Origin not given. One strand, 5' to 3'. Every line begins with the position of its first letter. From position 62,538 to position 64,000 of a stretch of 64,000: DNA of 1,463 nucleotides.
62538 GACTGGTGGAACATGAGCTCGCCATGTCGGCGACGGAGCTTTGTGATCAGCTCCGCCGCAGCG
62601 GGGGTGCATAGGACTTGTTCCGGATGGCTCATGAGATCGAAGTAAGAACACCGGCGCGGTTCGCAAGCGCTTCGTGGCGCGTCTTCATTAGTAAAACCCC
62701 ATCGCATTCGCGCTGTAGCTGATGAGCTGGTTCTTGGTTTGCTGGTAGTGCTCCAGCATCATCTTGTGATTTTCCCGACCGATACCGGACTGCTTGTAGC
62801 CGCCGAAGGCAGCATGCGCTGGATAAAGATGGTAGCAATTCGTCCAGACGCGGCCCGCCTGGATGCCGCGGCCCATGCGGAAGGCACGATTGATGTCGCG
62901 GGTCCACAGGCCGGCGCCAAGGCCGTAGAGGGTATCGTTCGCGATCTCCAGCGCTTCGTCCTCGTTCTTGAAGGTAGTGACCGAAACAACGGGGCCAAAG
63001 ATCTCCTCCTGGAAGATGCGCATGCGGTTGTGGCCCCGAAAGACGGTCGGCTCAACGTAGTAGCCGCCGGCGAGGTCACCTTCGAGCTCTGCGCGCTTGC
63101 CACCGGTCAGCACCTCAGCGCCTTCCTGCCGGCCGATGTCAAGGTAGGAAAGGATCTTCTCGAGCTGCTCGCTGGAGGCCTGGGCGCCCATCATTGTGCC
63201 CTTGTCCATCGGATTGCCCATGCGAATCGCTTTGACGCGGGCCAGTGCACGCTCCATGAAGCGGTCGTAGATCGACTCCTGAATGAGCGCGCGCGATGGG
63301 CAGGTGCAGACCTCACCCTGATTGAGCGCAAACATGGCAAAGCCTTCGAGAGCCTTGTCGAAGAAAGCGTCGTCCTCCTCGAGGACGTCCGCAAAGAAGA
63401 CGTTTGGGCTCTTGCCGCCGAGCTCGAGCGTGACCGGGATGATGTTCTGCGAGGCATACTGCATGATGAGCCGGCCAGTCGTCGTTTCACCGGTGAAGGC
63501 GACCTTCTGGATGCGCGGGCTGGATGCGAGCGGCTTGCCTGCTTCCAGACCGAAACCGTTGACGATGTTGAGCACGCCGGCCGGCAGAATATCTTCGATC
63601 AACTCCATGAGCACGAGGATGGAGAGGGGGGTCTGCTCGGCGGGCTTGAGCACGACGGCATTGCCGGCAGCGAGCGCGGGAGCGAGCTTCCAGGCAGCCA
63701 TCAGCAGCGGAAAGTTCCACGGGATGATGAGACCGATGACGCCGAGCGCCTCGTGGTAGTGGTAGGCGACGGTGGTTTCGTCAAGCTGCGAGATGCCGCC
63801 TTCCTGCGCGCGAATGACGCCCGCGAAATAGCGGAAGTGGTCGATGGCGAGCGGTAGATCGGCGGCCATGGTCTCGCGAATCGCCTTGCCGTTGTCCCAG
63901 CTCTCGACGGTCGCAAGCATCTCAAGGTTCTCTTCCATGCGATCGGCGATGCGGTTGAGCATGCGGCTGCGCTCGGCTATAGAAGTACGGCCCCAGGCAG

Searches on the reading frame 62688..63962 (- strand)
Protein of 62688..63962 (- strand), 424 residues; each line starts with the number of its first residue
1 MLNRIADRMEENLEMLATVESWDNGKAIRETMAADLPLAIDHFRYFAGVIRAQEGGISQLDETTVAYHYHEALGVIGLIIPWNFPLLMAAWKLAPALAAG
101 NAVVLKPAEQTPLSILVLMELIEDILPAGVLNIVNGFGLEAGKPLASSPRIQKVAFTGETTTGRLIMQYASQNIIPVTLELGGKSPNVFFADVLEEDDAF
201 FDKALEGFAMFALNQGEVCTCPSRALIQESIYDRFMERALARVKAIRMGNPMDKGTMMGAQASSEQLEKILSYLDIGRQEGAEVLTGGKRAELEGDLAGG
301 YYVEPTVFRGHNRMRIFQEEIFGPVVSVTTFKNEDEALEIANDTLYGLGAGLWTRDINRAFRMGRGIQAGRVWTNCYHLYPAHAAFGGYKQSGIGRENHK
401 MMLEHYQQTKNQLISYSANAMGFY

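Call 50: search_protein_families(library=pfam, proteins=[window:62688-63962:-], max_evalue=0.01)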
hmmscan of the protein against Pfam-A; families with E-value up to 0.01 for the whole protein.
window:62688-63962:- (424 aa): 1 family
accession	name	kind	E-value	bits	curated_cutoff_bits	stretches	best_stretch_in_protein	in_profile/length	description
PF00171.27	Aldedh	-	6.1e-143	477.1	23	1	1-411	56-460/461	Aldehyde dehydrogenase family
